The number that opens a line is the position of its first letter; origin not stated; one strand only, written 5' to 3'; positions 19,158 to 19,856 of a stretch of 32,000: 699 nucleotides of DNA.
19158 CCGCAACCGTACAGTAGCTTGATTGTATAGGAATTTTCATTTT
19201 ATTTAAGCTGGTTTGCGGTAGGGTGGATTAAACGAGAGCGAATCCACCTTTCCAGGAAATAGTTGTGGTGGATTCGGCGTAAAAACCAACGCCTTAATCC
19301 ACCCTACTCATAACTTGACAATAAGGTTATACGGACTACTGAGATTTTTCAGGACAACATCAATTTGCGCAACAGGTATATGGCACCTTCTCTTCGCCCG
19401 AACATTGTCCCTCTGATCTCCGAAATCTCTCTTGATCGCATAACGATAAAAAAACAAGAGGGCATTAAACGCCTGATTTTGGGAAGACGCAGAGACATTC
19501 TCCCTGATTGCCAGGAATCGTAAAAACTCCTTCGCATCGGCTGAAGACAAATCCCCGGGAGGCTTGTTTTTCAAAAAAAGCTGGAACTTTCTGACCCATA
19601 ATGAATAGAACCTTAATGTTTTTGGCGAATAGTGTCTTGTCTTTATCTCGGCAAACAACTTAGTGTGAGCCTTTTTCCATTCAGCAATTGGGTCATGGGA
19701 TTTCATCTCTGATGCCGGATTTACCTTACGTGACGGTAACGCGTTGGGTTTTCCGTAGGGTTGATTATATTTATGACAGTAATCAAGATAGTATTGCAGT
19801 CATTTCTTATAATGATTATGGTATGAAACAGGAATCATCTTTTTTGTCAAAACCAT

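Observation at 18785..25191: Decayed sedentary chromosomal integron: dead intI, then at least five plus-strand cassettes separated by four attC-like sites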

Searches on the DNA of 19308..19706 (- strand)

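Call 28: search_with_rna_model(model_id=R1, sources=[L016, L017, L018, L019, L020, L021, L022, L023, L024, L025, L026, L027, L028, L029, L030, L031, L032, L033, L034, L035, L036, L037, L038, L039, L040, L041, L042, L043, L044, L045, L046, L047, L048, L049, L050, L051, L052, L053, L054, L055, L056, L057, L058, L059, L060, L061, L062, L063, L064, L065, L066, L067, L068, L069, L070, L071, L072, L073, L074, L075, L076, L077, L078, L079, L080, L081, L082, L083, L084, L085, L086, L087, L088, L089, L090, L091, L092, L093, L094, L095], max_evalue=0.05, make_alignment=true)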
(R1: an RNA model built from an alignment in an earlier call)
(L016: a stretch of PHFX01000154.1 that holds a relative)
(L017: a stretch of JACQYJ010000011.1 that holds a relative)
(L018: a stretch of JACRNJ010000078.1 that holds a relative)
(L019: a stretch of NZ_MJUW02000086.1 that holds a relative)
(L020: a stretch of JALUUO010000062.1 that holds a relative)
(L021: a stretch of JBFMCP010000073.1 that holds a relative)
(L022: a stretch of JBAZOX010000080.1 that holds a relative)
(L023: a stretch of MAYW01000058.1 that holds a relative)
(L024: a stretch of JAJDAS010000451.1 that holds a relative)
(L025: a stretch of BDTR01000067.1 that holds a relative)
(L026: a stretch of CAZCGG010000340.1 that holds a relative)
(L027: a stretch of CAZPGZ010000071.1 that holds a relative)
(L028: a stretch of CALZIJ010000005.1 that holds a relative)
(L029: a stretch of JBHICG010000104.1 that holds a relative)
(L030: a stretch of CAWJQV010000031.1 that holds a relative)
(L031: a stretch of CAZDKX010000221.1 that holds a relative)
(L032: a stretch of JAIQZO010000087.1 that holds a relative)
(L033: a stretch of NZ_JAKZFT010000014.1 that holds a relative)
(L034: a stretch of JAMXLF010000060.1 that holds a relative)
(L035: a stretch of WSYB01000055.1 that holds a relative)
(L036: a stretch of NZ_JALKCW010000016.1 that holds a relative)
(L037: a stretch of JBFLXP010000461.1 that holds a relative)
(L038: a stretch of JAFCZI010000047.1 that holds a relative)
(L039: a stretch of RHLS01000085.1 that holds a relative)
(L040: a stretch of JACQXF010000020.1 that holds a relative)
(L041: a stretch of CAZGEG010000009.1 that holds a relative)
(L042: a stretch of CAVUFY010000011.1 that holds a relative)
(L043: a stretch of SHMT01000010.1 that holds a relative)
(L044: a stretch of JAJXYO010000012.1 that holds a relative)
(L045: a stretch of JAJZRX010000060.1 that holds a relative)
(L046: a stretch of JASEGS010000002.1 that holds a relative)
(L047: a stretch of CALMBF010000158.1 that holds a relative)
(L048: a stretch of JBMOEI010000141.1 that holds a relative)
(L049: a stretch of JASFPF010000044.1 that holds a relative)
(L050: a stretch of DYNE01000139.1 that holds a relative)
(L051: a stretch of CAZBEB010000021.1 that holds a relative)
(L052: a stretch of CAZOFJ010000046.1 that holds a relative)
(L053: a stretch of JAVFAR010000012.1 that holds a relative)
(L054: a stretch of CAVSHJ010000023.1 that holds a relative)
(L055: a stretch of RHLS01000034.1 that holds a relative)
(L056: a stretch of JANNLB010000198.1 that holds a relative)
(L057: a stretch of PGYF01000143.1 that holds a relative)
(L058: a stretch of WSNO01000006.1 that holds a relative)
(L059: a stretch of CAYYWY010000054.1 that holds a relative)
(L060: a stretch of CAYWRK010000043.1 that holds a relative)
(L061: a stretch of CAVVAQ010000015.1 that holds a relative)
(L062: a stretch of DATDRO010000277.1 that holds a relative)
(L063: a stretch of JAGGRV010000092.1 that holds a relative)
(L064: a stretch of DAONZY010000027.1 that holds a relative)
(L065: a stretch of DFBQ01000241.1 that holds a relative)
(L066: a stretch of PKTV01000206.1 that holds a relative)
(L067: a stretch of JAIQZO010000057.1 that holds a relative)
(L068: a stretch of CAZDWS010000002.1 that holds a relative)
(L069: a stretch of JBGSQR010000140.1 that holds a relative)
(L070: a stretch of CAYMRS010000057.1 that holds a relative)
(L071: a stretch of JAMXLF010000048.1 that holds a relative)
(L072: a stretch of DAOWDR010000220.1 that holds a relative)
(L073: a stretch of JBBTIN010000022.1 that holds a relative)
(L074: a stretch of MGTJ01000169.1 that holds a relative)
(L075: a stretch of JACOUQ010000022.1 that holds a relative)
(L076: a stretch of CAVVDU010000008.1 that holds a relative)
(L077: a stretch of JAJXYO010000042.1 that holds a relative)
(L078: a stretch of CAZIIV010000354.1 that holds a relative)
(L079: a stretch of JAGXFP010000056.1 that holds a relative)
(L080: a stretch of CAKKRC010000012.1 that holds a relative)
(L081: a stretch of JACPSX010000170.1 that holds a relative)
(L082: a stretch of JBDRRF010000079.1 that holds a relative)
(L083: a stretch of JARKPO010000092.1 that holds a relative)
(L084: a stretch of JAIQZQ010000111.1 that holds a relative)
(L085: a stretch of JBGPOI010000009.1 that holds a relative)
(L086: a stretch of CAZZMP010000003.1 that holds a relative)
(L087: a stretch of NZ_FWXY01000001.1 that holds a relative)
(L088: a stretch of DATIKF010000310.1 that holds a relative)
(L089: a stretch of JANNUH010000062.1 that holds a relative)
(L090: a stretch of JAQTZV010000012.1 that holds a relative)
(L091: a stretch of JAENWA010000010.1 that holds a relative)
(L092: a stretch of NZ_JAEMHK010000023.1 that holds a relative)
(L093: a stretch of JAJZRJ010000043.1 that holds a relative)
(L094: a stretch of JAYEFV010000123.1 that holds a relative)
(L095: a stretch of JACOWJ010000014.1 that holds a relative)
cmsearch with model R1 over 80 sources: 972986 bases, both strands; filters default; matches with E-value up to 0.05: 22.
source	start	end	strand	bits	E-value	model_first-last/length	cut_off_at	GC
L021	669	728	-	44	7e-10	1-60/60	no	0.58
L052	4719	4840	-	42.1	2.8e-09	1-60/60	no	0.55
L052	4165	4286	-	39.7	1.6e-08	1-60/60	no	0.57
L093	1148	1207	-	37.2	1e-07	1-60/60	no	0.57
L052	3611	3733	-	36.5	1.7e-07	1-60/60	no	0.51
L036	8376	8469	-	35.3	4.2e-07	1-60/60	no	0.57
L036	7669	7788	-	32.9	2.5e-06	1-60/60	no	0.52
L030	2989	3096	-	30.2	1.9e-05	1-60/60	no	0.61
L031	924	1034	-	29.5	3.1e-05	1-60/60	no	0.58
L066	333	390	-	27.9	0.0001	1-60/60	no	0.5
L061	4655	4713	-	27.6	0.00013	1-60/60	no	0.63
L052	8812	8874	-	26.1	0.00038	1-60/60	no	0.62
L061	5835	5894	-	25.6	0.00054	1-60/60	no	0.63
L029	708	833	-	25.3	0.00068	1-60/60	no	0.37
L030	2318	2417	-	25.2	0.00072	1-60/60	no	0.57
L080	8717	8773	-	22.6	0.0049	1-60/60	no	0.58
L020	1426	1486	-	22.6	0.005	1-60/60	no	0.51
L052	8001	8055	-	22.4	0.0056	5-56/60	no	0.62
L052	2918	2972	-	22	0.0077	5-56/60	no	0.58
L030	5611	5668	-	21.5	0.011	1-60/60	no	0.66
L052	5354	5416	-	20.9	0.018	1-60/60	no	0.62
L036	4638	4720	-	20.2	0.029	5-56/60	no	0.49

Alignment A5: 22 matches aligned to the model, 145 columns, each read 5' to 3' on its own strand. Consensus structure (alignment columns), stored with it:
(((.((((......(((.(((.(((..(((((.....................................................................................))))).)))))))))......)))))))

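Call 29: build_rna_model(alignment_id=A5)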
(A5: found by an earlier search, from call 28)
Model R2 built from alignment A5 (22 sequences, 145 columns); structure: stored with the alignment.
model positions 64; base pairs 21; branch points 0; effective number of sequences 14.07; information 0.875 bits per position. Calibrated on 0.2 Mb of random sequence (short: E-values are rough).
structure used (alignment columns):
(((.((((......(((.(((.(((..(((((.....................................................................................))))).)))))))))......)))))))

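Call 30: search_with_rna_model(model_id=R2, source=window, filters=off, max_evalue=10, show_alignments=6)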
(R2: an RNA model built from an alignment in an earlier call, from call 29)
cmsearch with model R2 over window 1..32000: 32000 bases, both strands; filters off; matches with E-value up to 10: 14.
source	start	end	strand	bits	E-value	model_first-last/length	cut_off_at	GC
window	20330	20394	+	52.7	9.7e-11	1-64/64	no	0.58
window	22131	22189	+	48.3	1.1e-09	1-64/64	no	0.53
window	23628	23719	+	27.6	0.00015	1-64/64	no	0.6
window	21335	21422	+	25.7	0.00045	1-64/64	no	0.62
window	20330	20394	-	13.5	0.44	1-64/64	no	0.58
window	9397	9431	-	11.7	1.3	1-64/64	no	0.31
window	31816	31833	+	10.5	2.5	1-64/64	no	0.61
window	1439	1465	-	10.2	2.9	1-64/64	no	0.44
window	31816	31833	-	10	3.3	1-64/64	no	0.61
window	20140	20162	+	9.7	3.9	1-64/64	no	0.48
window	17696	17720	-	9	5.9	1-64/64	no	0.36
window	13941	13958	-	8.5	7.6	1-64/64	no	0.56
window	13268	13303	+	8.2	9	1-64/64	no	0.39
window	10796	10866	+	8.2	9.1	1-64/64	no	0.48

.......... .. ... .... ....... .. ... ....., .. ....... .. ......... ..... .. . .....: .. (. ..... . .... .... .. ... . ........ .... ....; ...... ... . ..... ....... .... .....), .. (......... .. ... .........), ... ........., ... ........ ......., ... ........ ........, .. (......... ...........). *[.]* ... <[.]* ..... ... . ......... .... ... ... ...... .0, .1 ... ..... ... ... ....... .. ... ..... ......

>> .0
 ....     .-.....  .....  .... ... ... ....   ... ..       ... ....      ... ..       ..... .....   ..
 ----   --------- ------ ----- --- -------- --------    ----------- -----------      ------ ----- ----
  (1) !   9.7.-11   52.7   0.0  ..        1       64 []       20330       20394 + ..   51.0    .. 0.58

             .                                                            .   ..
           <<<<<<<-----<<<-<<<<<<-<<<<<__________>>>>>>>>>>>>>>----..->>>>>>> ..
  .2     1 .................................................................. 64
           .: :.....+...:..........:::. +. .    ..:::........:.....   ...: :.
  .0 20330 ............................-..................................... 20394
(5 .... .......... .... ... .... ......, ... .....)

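Call 37: search_with_rna_model(model_id=R2, sources=[L012, L016, L017, L018, L019, L020, L021, L022, L023, L024, L025, L026, L027, L028, L029, L030, L031, L032, L033, L034, L035, L036, L037, L038, L039, L040, L041, L042, L043, L044, L045, L046, L047, L048, L049, L050, L051, L052, L053, L054, L055, L056, L057, L058, L059, L060, L061, L062, L063, L064, L065, L066, L067, L068, L069, L070, L071, L072, L073, L074, L075, L076, L077, L078, L079, L080, L081, L082, L083, L084, L085, L086, L087, L088, L089, L090, L091, L092, L093, L094, L095], max_evalue=0.01)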
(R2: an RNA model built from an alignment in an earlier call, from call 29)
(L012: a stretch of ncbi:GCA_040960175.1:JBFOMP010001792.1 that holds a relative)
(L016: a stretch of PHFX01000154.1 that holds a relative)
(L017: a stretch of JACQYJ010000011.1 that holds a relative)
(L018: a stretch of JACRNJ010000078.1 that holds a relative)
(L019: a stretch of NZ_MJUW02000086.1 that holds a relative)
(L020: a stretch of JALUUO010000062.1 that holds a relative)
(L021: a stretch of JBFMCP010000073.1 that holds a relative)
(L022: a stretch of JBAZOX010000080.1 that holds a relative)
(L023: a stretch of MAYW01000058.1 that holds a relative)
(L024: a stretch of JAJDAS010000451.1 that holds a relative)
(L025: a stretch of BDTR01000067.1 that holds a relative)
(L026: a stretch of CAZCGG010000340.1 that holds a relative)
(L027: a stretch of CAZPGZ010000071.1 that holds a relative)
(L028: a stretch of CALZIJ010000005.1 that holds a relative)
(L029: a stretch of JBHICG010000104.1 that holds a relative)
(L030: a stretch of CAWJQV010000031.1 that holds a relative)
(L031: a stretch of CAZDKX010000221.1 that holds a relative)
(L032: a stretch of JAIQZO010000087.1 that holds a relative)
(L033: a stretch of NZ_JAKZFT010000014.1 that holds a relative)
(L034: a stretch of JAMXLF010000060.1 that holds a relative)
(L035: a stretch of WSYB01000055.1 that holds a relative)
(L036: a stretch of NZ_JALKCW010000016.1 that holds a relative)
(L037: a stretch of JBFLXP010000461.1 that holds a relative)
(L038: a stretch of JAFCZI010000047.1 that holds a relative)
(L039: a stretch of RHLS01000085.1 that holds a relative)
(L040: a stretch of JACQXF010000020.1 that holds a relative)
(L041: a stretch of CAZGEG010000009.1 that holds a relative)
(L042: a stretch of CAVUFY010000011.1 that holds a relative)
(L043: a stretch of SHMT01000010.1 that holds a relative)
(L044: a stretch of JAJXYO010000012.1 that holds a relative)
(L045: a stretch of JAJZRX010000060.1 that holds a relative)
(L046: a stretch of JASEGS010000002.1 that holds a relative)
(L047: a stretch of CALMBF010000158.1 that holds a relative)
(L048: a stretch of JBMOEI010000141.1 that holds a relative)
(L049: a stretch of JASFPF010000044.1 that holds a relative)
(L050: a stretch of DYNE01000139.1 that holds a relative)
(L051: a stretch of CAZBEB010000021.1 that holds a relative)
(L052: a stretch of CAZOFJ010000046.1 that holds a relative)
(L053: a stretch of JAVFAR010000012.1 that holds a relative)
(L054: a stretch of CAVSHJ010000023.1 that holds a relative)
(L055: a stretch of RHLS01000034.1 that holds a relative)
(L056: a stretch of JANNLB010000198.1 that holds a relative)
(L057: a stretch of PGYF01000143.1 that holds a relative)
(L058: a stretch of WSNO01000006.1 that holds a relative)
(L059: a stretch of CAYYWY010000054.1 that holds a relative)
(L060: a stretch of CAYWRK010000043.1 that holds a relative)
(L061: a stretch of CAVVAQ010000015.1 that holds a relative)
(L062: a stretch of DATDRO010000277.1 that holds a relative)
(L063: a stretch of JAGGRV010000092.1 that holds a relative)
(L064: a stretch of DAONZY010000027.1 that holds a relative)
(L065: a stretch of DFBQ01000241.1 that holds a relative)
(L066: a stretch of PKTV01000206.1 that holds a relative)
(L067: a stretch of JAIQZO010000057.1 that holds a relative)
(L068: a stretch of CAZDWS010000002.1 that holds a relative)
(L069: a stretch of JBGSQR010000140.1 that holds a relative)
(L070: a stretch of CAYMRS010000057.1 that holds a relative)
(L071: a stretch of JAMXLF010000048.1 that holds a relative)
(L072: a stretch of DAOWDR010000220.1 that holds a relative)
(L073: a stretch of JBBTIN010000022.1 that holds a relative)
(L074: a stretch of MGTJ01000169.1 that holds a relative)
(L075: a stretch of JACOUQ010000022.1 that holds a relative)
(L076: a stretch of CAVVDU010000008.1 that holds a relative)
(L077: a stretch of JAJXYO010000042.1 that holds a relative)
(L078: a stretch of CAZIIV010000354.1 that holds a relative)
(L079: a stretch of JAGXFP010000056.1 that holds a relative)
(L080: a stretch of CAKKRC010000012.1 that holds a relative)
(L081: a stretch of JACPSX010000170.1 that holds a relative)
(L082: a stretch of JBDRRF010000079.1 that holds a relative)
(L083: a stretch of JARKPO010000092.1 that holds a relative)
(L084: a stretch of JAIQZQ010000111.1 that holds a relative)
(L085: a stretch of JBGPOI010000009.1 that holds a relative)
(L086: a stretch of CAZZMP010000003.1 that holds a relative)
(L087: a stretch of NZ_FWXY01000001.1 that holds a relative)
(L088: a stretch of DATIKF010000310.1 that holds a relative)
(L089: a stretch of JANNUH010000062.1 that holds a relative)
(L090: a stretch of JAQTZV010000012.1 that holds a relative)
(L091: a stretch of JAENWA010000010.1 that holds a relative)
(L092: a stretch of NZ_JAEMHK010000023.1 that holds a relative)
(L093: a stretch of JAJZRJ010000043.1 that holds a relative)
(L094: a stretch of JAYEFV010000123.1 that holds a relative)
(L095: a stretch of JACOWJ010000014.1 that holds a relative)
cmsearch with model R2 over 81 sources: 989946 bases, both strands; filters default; matches with E-value up to 0.01: 70.
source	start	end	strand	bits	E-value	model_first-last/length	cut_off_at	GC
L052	5354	5416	-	58.2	1.3e-10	1-64/64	no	0.62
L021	669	728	-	56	4.5e-10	1-64/64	no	0.58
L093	1148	1207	-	54.5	1e-09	1-64/64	no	0.57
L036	8376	8469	-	54.3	1.2e-09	1-64/64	no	0.57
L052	7997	8059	-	54.1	1.3e-09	1-64/64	no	0.62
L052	4719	4840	-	53.7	1.7e-09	1-64/64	no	0.55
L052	8812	8874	-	53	2.5e-09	1-64/64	no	0.62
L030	2989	3096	-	52.6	3e-09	1-64/64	no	0.61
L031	924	1034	-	52.4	3.5e-09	1-64/64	no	0.58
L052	3611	3733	-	51.9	4.6e-09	1-64/64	no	0.51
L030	2318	2417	-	49.9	1.4e-08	1-64/64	no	0.57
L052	2914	2977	-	49.7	1.6e-08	1-64/64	no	0.58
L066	333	390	-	49.1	2.3e-08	1-64/64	no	0.5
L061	5835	5894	-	48.7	2.9e-08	1-64/64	no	0.63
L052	4165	4286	-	48.1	4e-08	1-64/64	no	0.57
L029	708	833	-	47.5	5.6e-08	1-64/64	no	0.37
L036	4635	4724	-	46.8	8.3e-08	1-64/64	no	0.49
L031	3998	4086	-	46.8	8.3e-08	1-64/64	no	0.56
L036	7669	7788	-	46.2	1.2e-07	1-64/64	no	0.52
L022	7177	7263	-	45.5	1.7e-07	1-64/64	no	0.52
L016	8096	8155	-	45.1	2.2e-07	1-64/64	no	0.47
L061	4655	4713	-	44.2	3.7e-07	1-64/64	no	0.63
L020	1426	1486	-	43.3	6.2e-07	1-64/64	no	0.51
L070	2263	2354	-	43.1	6.8e-07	1-64/64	no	0.54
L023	6363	6470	-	42.8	8e-07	1-64/64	no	0.44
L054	6903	6992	-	42.1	1.2e-06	1-64/64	no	0.52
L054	358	446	-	42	1.3e-06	1-64/64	no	0.52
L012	8444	8513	-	41.8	1.4e-06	1-64/64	no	0.67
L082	4965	5022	-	40.1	3.8e-06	1-64/64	no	0.47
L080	8717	8773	-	39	7e-06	1-64/64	no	0.58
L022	7959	8015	-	39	7.2e-06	1-64/64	no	0.51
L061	3529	3623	-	38.2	1.1e-05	1-64/64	no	0.45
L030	5611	5668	-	38.2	1.1e-05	1-64/64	no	0.66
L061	8605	8664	-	37.8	1.4e-05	1-64/64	no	0.62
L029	1432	1512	-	37.1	2e-05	1-64/64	no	0.43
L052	5995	6069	-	36.9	2.3e-05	1-64/64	no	0.55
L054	2206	2293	-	36.4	3e-05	1-64/64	no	0.51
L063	2862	2992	-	35.9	4.1e-05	1-64/64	no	0.51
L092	2650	2710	-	35.5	5.1e-05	1-64/64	no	0.62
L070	3418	3489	-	35.4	5.4e-05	1-64/64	no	0.57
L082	7639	7698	-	35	6.9e-05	1-64/64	no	0.6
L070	873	937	-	34.6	8.8e-05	1-64/64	no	0.65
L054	1025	1120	-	34.5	9e-05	1-64/64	no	0.56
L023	7198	7323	-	34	0.00012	1-64/64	no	0.35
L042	7385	7494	-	33.3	0.00018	1-64/64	no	0.59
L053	5624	5672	-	33.2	0.00019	1-64/64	no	0.57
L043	2319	2446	-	33.2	0.00019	1-64/64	no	0.38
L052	6666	6746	-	32.9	0.00023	1-64/64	no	0.64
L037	3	59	-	32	0.00038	1-64/64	no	0.6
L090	335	403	-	31.9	0.0004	1-64/64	no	0.65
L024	7062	7165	-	31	0.00068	1-64/64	no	0.47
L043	1389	1473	-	30.9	0.0007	1-64/64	no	0.47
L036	5344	5433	-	30.9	0.00072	1-64/64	no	0.54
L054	6779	6837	-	30.9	0.00072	1-64/64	no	0.68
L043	3033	3159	-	30.5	0.00087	1-64/64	no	0.4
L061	2714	2768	-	30.2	0.0011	1-64/64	no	0.64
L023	7078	7138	-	29.1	0.002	1-64/64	no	0.51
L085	6345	6428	-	28.8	0.0024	1-64/64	no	0.63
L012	9196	9258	-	28.6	0.0025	1-64/64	no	0.52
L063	8407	8472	-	28.6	0.0026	1-64/64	no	0.45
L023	497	623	-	28.4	0.0028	1-64/64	no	0.39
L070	3292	3348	-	28.3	0.0031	1-64/64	no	0.56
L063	5900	5970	-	28.1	0.0034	1-64/64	no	0.45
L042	8454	8580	-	28.1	0.0035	1-64/64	no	0.48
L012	9697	9759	-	27.6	0.0045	1-64/64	no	0.54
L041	7672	7737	-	27.6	0.0045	1-64/64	no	0.68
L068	5151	5212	-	27.6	0.0046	1-64/64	no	0.61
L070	5177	5233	-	27.5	0.0048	1-64/64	no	0.58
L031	924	1034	+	27.1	0.0061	1-64/64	no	0.58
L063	6613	6675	-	26.9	0.0067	1-64/64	no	0.57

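Call 48: search_with_rna_model(model_id=R2, sources=[L104, L105, L106, L107, L108, L109, L110], max_evalue=0.1, filters=off, show_alignments=4)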
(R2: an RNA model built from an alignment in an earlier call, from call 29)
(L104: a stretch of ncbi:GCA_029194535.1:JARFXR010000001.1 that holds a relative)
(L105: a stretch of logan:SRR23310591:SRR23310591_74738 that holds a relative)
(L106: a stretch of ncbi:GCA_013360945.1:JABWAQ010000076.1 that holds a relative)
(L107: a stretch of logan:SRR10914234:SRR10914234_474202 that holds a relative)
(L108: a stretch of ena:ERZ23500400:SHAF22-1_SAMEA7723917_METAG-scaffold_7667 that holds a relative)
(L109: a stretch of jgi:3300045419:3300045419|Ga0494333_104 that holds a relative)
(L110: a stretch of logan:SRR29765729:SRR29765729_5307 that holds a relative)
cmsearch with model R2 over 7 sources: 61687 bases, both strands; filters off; matches with E-value up to 0.1: 5.
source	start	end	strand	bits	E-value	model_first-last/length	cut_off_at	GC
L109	9375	9440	+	34.2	6.9e-06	1-64/64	no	0.68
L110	7654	7719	+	34.2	6.9e-06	1-64/64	no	0.68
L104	10594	10671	+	30.8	4.7e-05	1-64/64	no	0.71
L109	11192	11259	+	27.8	0.00025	1-64/64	no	0.56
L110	9471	9538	+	27.8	0.00025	1-64/64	no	0.56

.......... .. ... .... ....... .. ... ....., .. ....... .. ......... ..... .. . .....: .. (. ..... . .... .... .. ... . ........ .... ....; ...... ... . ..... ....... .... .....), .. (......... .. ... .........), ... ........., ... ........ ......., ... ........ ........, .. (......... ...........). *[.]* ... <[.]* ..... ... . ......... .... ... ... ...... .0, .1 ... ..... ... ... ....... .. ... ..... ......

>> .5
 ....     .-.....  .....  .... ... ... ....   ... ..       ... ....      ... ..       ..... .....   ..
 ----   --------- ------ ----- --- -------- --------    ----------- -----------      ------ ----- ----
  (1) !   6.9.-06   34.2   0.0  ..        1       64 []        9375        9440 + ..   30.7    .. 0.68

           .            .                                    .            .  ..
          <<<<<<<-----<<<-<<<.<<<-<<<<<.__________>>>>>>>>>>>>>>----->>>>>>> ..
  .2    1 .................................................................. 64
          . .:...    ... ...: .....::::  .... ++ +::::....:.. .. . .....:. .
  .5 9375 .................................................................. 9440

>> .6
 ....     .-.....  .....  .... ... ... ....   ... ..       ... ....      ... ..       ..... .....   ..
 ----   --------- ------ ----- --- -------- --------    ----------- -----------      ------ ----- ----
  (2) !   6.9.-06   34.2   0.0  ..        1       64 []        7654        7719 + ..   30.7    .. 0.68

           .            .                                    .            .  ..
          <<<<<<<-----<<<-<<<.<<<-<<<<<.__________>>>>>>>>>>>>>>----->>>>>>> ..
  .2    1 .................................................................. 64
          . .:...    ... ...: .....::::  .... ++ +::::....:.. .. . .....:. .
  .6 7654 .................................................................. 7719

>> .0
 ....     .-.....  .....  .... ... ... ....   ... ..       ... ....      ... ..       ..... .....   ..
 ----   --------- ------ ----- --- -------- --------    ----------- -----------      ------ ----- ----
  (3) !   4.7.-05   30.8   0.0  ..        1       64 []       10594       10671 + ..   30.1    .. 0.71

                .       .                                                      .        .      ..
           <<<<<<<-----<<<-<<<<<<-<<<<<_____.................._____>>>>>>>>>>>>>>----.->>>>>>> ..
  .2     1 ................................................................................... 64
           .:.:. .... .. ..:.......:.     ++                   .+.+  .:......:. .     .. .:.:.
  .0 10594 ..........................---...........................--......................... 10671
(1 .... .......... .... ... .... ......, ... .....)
